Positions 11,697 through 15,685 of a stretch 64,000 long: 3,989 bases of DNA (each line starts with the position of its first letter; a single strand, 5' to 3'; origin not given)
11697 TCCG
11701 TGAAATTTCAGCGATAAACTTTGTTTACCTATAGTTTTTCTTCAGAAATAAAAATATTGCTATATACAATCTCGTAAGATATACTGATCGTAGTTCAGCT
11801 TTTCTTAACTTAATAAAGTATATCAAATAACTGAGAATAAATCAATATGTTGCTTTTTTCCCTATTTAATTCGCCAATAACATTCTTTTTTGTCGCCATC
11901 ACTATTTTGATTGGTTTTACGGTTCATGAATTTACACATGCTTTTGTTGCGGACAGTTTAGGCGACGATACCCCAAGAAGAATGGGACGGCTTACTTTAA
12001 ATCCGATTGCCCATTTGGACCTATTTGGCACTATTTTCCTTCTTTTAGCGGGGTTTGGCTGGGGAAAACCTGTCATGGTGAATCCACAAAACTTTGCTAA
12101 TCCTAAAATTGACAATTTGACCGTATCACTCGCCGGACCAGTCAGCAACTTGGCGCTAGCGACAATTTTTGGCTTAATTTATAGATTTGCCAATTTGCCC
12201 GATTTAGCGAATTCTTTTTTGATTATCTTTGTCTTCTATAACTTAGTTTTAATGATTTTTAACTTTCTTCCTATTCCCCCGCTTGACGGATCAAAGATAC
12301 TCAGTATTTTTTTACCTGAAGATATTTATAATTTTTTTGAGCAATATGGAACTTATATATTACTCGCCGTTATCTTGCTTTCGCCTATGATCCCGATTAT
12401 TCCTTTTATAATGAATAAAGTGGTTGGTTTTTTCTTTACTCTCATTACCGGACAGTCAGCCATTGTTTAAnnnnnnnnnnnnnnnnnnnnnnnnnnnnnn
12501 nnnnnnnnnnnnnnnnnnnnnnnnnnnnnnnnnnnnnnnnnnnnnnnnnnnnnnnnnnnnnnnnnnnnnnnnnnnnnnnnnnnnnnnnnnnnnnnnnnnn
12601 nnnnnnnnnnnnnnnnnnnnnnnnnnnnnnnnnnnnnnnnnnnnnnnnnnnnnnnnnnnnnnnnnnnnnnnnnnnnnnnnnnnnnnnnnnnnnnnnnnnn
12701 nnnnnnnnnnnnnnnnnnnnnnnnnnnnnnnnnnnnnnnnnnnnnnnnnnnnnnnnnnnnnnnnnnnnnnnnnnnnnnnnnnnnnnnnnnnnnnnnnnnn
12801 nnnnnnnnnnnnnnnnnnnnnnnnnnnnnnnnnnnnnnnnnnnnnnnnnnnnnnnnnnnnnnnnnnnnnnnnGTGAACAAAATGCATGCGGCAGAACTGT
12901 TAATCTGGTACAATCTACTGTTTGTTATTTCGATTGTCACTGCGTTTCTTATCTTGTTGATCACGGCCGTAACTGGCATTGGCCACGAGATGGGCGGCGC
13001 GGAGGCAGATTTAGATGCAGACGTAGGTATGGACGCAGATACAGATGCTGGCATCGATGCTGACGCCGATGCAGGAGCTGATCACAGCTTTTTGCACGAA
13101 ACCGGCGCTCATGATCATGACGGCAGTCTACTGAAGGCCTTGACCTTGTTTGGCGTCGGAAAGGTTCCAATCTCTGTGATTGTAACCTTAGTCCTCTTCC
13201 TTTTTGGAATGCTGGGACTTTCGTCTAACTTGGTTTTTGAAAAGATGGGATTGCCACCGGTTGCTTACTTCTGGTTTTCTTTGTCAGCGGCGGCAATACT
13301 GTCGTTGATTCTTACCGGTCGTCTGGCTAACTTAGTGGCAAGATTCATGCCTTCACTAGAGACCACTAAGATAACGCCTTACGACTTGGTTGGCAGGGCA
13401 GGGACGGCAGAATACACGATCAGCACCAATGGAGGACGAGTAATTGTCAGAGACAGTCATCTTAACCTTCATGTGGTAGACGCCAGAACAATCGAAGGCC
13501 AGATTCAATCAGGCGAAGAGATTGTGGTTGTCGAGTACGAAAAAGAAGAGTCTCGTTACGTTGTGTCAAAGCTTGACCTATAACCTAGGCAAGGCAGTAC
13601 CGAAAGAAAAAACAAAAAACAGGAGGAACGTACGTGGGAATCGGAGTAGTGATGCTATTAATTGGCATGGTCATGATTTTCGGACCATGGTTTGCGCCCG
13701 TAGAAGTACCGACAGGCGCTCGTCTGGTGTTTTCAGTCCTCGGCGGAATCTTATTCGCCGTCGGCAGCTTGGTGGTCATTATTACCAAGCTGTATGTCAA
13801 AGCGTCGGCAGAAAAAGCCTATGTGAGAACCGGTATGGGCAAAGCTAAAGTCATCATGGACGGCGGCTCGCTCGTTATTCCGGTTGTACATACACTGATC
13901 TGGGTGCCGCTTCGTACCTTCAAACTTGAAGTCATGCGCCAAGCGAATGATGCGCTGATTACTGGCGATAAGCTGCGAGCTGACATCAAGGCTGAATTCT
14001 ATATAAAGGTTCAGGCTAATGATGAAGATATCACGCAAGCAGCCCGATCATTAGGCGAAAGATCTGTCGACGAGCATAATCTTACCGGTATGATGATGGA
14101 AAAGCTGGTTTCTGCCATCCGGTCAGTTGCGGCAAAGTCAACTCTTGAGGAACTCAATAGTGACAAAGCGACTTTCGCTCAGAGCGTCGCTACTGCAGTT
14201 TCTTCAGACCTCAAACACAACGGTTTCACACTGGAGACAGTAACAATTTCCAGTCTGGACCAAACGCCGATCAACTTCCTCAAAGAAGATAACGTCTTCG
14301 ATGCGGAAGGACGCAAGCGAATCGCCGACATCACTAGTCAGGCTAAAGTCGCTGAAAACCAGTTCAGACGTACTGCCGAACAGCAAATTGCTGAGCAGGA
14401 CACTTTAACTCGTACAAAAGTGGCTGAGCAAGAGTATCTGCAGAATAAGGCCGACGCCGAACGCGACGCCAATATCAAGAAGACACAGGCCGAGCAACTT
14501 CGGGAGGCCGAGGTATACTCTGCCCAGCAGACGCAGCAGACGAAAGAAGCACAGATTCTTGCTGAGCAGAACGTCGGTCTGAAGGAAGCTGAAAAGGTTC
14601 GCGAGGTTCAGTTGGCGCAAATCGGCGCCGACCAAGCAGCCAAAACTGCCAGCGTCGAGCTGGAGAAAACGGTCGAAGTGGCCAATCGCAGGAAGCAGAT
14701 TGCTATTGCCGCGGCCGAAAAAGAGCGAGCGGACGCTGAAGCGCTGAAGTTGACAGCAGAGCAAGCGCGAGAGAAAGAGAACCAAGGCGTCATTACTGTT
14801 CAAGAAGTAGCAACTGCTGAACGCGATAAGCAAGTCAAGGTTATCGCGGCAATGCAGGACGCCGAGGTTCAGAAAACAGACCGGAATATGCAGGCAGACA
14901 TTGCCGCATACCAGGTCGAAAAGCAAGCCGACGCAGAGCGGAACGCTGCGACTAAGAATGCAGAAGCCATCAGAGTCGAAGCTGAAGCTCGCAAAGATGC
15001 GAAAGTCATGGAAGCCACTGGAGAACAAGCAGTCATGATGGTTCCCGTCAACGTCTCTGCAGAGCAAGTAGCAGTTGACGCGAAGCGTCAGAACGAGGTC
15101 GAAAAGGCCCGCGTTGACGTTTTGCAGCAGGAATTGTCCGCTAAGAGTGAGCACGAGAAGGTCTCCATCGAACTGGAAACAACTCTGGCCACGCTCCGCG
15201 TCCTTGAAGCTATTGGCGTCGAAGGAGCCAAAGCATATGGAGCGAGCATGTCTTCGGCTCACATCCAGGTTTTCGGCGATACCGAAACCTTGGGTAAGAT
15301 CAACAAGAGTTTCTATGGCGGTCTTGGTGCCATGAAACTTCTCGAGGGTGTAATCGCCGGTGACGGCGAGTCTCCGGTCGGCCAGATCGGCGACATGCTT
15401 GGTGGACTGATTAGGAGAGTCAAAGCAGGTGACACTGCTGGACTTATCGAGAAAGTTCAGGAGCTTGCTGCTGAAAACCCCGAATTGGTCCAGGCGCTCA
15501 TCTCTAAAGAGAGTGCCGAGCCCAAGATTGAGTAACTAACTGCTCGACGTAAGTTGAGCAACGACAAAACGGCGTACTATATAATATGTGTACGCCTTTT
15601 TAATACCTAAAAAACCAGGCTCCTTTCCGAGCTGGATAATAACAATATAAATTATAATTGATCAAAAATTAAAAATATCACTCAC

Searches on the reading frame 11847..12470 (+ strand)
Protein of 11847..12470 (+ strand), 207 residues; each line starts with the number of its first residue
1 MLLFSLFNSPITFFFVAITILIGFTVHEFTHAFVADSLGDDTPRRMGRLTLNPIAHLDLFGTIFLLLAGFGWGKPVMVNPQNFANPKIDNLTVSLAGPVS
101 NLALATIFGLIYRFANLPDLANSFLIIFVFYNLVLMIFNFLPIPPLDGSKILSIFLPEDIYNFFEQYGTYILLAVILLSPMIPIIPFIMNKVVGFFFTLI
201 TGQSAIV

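Call 100: search_protein_families(library=pfam, proteins=[window:11847-12470:+], max_evalue=0.001)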
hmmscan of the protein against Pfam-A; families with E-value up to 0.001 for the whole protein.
window:11847-12470:+ (207 aa): 1 family
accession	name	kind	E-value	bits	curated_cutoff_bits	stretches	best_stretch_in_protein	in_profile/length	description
PF02163.28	Peptidase_M50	-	1.1e-13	51.6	27.2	2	122-178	160-220/221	Peptidase family M50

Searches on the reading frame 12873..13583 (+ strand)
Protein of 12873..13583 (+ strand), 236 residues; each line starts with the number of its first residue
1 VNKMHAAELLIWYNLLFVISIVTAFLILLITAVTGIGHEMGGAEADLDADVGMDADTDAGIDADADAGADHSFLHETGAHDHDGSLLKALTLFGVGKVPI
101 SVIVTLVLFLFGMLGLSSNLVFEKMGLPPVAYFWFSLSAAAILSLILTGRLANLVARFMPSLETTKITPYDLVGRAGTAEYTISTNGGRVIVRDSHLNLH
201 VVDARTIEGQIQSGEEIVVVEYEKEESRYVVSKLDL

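Call 100: search_protein_families(library=pfam, proteins=[window:12873-13583:+], max_evalue=0.001)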
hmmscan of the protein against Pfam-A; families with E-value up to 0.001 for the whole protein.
window:12873-13583:+ (236 aa): 1 family
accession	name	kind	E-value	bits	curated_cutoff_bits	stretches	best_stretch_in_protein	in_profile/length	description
PF21001.2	YqiJ_N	-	3.1e-10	40.7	23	1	14-148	1-115/116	Inner membrane protein YqiJ, N-terminal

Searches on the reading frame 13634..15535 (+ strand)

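Call 100: search_protein_families(library=pfam, proteins=[window:13634-15535:+], max_evalue=0.001)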
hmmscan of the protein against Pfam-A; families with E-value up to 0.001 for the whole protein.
window:13634-15535:+ (633 aa): 1 family
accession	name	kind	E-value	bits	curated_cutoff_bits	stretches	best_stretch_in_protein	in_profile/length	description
PF01145.31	Band_7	-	2.6e-15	57.4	23.6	1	59-214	5-150/176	SPFH domain / Band 7 family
